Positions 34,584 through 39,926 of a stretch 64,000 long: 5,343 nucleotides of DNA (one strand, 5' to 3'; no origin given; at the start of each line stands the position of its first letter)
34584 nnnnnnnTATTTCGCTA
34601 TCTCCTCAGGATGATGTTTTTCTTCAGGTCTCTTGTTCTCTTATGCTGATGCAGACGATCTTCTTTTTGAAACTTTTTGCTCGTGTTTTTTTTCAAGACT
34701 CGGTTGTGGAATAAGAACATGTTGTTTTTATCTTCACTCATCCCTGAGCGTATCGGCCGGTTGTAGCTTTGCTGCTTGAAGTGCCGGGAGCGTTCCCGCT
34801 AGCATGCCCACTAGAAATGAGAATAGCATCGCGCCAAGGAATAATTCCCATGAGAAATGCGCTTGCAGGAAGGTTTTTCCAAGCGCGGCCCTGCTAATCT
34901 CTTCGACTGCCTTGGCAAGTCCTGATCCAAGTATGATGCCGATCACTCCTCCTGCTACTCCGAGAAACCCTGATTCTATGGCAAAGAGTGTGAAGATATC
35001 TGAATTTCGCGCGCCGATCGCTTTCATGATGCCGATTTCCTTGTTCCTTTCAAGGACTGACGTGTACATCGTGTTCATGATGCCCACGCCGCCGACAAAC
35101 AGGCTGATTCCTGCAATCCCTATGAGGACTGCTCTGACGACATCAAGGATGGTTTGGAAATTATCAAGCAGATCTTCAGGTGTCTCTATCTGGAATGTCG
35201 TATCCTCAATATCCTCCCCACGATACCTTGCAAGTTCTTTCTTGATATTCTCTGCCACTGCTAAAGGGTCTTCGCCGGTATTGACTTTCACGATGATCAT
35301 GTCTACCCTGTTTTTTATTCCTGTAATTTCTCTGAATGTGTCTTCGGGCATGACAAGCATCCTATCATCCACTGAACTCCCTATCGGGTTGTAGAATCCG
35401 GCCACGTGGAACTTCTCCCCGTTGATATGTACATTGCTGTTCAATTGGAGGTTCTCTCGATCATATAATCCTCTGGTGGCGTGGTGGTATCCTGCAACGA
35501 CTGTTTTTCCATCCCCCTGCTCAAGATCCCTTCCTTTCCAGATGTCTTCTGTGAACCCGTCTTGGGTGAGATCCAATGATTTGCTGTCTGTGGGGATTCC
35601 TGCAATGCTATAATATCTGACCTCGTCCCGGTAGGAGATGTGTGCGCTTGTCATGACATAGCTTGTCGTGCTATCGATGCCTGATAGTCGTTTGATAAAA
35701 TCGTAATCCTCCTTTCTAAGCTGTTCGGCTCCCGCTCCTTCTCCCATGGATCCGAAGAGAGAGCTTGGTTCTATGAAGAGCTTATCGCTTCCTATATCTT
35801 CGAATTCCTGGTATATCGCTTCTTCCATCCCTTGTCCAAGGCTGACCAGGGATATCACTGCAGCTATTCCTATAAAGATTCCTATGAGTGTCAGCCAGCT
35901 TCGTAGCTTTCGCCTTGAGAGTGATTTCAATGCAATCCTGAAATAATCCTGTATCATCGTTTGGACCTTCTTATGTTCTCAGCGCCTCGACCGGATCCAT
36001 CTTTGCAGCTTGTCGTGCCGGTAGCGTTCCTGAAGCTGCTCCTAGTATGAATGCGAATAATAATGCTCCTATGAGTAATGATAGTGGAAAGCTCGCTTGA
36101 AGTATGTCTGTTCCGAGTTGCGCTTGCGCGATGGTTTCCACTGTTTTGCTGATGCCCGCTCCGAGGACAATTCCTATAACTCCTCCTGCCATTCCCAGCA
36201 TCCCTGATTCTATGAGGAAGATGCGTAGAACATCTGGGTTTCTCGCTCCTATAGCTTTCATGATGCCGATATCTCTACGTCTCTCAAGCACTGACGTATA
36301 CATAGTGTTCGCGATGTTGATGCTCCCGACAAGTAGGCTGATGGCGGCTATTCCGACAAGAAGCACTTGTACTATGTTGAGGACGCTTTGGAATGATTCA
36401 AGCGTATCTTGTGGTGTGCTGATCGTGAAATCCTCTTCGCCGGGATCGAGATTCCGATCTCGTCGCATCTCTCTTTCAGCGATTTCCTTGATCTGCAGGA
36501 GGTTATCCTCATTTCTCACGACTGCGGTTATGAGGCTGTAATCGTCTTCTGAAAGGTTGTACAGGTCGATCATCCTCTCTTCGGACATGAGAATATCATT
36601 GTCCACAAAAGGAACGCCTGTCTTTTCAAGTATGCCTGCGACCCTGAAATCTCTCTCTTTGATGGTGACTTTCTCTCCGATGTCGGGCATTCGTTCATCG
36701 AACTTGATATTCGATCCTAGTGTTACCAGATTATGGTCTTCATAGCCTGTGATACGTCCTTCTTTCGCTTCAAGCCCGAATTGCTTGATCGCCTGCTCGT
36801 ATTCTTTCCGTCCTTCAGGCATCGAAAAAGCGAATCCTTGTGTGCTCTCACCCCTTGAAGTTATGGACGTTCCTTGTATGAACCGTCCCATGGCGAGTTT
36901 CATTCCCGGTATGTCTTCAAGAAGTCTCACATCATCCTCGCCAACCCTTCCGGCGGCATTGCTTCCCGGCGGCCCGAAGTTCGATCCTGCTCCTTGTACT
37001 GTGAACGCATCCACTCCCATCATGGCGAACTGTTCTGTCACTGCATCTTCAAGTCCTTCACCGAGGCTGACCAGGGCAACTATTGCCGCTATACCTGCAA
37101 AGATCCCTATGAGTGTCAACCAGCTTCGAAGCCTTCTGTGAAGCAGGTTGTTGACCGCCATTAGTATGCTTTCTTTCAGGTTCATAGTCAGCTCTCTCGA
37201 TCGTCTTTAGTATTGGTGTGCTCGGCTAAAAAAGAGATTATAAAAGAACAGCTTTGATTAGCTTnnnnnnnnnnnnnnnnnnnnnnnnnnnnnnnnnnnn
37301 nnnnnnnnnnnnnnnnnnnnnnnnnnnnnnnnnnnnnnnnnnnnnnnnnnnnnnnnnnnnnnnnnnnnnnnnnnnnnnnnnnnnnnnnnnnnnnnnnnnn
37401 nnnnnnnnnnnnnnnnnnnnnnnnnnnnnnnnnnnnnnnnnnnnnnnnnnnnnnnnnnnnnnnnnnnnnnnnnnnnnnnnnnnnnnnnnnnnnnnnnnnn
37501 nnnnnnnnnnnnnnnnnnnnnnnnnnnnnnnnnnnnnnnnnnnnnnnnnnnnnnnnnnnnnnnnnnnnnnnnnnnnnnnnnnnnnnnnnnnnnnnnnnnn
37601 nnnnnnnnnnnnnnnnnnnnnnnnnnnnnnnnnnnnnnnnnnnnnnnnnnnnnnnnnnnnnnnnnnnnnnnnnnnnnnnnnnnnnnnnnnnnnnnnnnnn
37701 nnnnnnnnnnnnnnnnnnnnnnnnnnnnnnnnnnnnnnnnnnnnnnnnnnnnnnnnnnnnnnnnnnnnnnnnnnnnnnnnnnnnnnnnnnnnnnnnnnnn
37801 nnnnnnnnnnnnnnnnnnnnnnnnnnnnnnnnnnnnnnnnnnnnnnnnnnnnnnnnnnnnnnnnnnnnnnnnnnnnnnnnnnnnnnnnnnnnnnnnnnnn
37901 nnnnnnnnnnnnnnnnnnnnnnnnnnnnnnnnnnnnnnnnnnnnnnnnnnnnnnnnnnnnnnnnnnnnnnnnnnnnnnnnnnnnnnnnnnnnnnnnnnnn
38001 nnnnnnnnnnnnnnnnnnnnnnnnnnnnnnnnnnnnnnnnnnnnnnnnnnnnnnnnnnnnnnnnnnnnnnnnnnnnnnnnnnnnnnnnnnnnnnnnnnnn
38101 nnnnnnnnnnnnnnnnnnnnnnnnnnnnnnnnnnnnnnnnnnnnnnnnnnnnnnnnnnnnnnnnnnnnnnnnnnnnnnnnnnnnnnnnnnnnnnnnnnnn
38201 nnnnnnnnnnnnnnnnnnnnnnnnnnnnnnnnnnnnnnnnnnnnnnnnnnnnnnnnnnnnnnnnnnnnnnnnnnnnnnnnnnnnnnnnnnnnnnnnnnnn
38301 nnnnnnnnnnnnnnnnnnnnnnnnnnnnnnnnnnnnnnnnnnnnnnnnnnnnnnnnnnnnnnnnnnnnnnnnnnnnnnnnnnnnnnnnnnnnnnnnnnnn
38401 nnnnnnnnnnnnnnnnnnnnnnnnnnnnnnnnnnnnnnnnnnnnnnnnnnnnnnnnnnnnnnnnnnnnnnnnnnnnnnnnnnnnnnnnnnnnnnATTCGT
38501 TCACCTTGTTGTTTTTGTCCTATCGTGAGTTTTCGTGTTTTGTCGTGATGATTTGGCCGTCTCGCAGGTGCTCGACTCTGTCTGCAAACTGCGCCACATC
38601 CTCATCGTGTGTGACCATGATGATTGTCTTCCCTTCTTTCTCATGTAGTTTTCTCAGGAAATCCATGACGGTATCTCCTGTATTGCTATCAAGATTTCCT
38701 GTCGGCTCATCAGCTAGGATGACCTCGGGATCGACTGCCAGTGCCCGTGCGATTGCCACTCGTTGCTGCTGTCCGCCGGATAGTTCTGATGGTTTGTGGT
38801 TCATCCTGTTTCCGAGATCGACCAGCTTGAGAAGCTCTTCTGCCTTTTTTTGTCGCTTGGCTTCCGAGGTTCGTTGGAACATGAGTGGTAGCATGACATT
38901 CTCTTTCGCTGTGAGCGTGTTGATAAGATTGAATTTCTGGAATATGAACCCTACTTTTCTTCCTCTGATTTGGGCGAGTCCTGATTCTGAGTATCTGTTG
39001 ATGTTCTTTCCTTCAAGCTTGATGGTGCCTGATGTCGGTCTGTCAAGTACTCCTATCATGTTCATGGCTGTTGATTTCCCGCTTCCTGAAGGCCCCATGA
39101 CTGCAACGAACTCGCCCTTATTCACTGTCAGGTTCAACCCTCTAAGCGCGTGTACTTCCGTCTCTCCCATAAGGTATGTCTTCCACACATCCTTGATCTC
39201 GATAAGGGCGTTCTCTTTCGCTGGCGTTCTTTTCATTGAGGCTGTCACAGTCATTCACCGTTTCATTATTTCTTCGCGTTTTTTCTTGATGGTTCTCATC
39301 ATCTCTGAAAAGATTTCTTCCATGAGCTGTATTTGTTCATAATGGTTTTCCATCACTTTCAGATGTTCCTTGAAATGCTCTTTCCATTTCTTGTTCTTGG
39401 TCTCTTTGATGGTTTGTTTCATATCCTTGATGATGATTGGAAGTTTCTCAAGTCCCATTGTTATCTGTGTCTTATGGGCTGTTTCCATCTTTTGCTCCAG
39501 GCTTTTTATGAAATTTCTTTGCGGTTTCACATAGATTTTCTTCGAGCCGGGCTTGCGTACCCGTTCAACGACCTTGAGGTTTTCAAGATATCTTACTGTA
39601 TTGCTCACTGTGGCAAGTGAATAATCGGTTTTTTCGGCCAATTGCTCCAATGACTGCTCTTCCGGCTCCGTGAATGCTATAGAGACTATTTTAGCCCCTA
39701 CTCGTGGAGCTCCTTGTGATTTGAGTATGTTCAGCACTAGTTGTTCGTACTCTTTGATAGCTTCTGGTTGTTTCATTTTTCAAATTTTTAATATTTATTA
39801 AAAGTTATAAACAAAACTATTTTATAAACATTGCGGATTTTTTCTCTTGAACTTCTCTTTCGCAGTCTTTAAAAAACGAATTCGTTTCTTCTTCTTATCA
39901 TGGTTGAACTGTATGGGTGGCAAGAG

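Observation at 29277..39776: Multigene cell-surface locus with pilin-like paralogs, a cadherin-like Cys-rich repeat protein, and a MacB/FtsX ABC transporter operon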

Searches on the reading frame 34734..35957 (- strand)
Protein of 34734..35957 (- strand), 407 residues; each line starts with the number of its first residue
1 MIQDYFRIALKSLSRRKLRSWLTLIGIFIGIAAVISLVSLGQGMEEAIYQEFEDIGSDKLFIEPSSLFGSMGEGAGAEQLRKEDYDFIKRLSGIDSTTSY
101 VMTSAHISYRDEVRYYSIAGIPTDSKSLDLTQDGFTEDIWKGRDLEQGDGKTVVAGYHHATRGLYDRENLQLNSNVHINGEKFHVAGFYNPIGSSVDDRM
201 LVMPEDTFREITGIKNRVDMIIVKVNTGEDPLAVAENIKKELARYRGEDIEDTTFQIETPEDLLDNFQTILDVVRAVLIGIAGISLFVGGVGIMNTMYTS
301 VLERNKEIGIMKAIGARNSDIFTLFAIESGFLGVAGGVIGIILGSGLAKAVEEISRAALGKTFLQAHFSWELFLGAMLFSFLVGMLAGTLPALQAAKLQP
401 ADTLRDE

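Call 3: search_protein_families(library=pfam, proteins=[window:34734-35957:-], max_evalue=0.1)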
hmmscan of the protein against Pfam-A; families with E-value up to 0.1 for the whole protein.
window:34734-35957:- (407 aa): 2 families
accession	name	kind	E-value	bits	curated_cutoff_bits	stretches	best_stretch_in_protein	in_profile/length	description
PF12704.14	MacB_PCD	-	5.2e-25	89.4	27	1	20-240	1-206/207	MacB-like periplasmic core domain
PF02687.27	FtsX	-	1.6e-24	86.7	25.5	1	281-400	3-120/120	FtsX-like permease C-terminal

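Call 4: search_protein_families(library=ncbifam, proteins=[window:34734-35957:-], max_evalue=0.1)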
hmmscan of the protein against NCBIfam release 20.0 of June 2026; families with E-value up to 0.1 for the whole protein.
window:34734-35957:- (407 aa): 11 families
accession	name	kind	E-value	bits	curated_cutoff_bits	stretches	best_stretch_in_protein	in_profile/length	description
NF007826.0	PRK10535.1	equivalog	3.2e-38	131.4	966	1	6-406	258-647/648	macrolide ABC transporter ATP-binding protein/permease MacB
TIGR02212.1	lolCE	equivalog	1.4e-21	77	362.45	1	17-407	21-411/411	lipoprotein-releasing ABC transporter permease subunit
TIGR03434.1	ADOP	subfamily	1e-20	73.5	622.3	1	219-407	625-803/803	ADOP family duplicated permease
NF038347.1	FtsX_Gpos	exception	2.6e-15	56.5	225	1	219-390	122-285/296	permease-like cell division protein FtsX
TIGR00439.2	FtsX_Gneg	equivalog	1e-12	47.9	255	1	220-390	118-285/292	permease-like cell division protein FtsX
NF038346.1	FtsX_actino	exception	4e-12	46.1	250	1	258-393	163-299/308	permease-like cell division protein FtsX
TIGR02213.1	lolE_release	exception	2e-10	40.1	540.35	1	269-404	260-408/411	lipoprotein-releasing ABC transporter permease subunit LolE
NF008357.0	PRK11146.1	exception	5e-10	38.8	439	1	181-404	185-411/414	lipoprotein-releasing ABC transporter permease subunit LolE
NF008076.0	PRK10814.1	exception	5.6e-10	38.8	473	2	287-407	276-399/399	lipoprotein-releasing ABC transporter permease subunit LolC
TIGR01185.1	devC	equivalog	7.2e-05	21.9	290.35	1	183-387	170-367/380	ABC transporter permease DevC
NF041854.1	ABC_perm_YbbP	equivalog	0.087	10.7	999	0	292-406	258-370/806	putative ABC transporter permease subunit YbbP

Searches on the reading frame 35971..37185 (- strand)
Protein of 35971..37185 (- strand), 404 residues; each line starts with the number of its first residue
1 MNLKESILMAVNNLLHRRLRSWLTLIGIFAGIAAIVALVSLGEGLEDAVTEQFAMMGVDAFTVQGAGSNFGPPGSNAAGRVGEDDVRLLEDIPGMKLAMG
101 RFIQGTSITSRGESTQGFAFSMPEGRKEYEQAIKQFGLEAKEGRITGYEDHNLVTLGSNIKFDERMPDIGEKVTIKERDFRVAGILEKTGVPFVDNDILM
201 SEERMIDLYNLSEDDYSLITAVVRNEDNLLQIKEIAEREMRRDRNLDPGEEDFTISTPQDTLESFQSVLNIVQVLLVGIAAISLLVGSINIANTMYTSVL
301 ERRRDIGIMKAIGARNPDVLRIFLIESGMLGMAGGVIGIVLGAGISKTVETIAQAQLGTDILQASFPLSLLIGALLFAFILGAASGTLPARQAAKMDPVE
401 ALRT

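Call 3: search_protein_families(library=pfam, proteins=[window:35971-37185:-], max_evalue=0.1)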
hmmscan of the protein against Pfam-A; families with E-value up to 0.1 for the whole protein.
window:35971-37185:- (404 aa): 2 families
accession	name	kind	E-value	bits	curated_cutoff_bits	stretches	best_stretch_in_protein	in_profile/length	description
PF02687.27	FtsX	-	8.3e-23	81.2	25.5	1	279-398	3-120/120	FtsX-like permease C-terminal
PF12704.14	MacB_PCD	-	1.7e-19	71.4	27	1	21-234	1-202/207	MacB-like periplasmic core domain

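Call 4: search_protein_families(library=ncbifam, proteins=[window:35971-37185:-], max_evalue=0.1)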
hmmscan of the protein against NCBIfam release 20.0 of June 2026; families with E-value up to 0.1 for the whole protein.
window:35971-37185:- (404 aa): 12 families
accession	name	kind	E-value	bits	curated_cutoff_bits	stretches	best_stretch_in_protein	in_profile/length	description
NF007826.0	PRK10535.1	equivalog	1.4e-37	129.3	966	1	3-402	254-645/648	macrolide ABC transporter ATP-binding protein/permease MacB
TIGR03434.1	ADOP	subfamily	1.9e-23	82.5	622.3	1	169-403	163-400/803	ADOP family duplicated permease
TIGR02212.1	lolCE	equivalog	1.7e-19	70.1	362.45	1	174-403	178-409/411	lipoprotein-releasing ABC transporter permease subunit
NF038347.1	FtsX_Gpos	exception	2.8e-13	49.9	225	1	255-383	150-280/296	permease-like cell division protein FtsX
NF038346.1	FtsX_actino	exception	2.9e-12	46.6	250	1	259-373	166-290/308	permease-like cell division protein FtsX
TIGR00439.2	FtsX_Gneg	equivalog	2.1e-11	43.6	255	1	259-392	153-289/292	permease-like cell division protein FtsX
NF008076.0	PRK10814.1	exception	6.7e-09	35.2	473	2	281-403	272-397/399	lipoprotein-releasing ABC transporter permease subunit LolC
NF008357.0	PRK11146.1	exception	3.1e-08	32.8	439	1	266-402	269-411/414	lipoprotein-releasing ABC transporter permease subunit LolE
TIGR02213.1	lolE_release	exception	2.4e-07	30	540.35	1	266-402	266-408/411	lipoprotein-releasing ABC transporter permease subunit LolE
TIGR01185.1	devC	equivalog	0.0015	17.6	290.35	1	264-384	250-366/380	ABC transporter permease DevC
NF041854.1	ABC_perm_YbbP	equivalog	0.006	14.5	999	1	258-403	226-369/806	putative ABC transporter permease subunit YbbP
TIGR00323.1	eIF-6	equivalog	0.082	12.2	137.75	0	256-295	26-63/215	translation initiation factor IF-6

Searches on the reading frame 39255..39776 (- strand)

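Call 3: search_protein_families(library=pfam, proteins=[window:39255-39776:-], max_evalue=0.1)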
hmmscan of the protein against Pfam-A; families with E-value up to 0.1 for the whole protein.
window:39255-39776:- (173 aa): 12 families
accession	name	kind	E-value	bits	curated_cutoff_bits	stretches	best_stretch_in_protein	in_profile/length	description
PF25212.1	HVO_A0114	-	9e-06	25.8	27.6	1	37-84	33-80/84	HVO_A0114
PF12802.13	MarR_2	-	9.2e-05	23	27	1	41-80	21-60/61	MarR family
PF24033.1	DUF7342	-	0.00027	21.4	31.6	1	31-124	8-101/150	Family of unknown function (DUF7342)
PF01047.28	MarR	-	0.0004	20.6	24.6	1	39-81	16-58/59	MarR family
PF13463.12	HTH_27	-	0.0027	18.4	22.2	1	37-82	15-60/68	Winged helix DNA-binding domain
PF09339.16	HTH_IclR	-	0.0028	17.8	22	1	37-73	15-51/52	IclR helix-turn-helix domain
PF12840.13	HTH_20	-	0.0039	17.6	27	1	36-72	14-50/51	Helix-turn-helix domain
PF08889.16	WbqC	-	0.014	15.7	21.3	1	111-171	49-110/218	WbqC-like protein family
PF02979.21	NHase_alpha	-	0.027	14.3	27.2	0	13-72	27-84/184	Nitrile hydratase, alpha chain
PF09731.14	Mitofilin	-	0.035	13.5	27.4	1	55-168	192-277/614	Mitochondrial inner membrane protein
PF08279.18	HTH_11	-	0.039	14.3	25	0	36-74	11-50/55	HTH domain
PF24034.1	DUF7343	-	0.039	14.2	27.6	0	45-74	23-52/62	Domain of unknown function (DUF7343)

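Call 4: search_protein_families(library=ncbifam, proteins=[window:39255-39776:-], max_evalue=0.1)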
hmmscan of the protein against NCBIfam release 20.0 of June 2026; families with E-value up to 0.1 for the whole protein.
window:39255-39776:- (173 aa): 11 families
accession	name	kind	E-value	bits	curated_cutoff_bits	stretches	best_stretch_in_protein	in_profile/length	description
NF047500.1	choline_R_CudC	equivalog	5.8e-06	26.2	218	1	28-158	29-159/171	choline uptake/conversion transcriptional regulator CudC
TIGR01884.1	cas_HTH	subfamily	0.00058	19.3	60.2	1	40-77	156-194/202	CRISPR-associated CARF protein Csa3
NF049873.2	cytotoxin_MakE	exception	0.0013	17.8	360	1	87-169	90-174/352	alpha-pore-forming cytotoxin subunit MakE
NF041397.1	TranRegGlpR_Halo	equivalog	0.0062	16.2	300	1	30-74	10-53/253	HTH-type transcriptional regulator GlpR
NF008673.0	PRK11678.1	equivalog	0.0077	15.1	331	1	30-170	11-144/450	molecular chaperone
NF041396.1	TranRegLrp_Halo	equivalog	0.0082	16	190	1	40-72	19-51/149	HTH-type transcriptional regulator Lrp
NF041413.1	ArsR_Rv2640c_fam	equivalog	0.011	16.1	155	1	26-98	43-114/118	Rv2640c family ArsR-like transcriptional regulator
NF040939.2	trans_reg_lrs14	equivalog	0.012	15.6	90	1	39-80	35-76/103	Lrs14 family HTH-type transcriptional regulator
NF033788.1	HTH_metalloreg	subfamily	0.015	15.1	55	1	39-81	24-65/77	metalloregulator ArsR/SmtB family transcription factor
NF053606.1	Sta1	subfamily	0.037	14.1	80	1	37-82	31-81/100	Sta1 family transcriptional regulator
TIGR01323.1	nitrile_alph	equivalog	0.046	13.2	249.85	1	13-72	27-84/189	nitrile hydratase subunit alpha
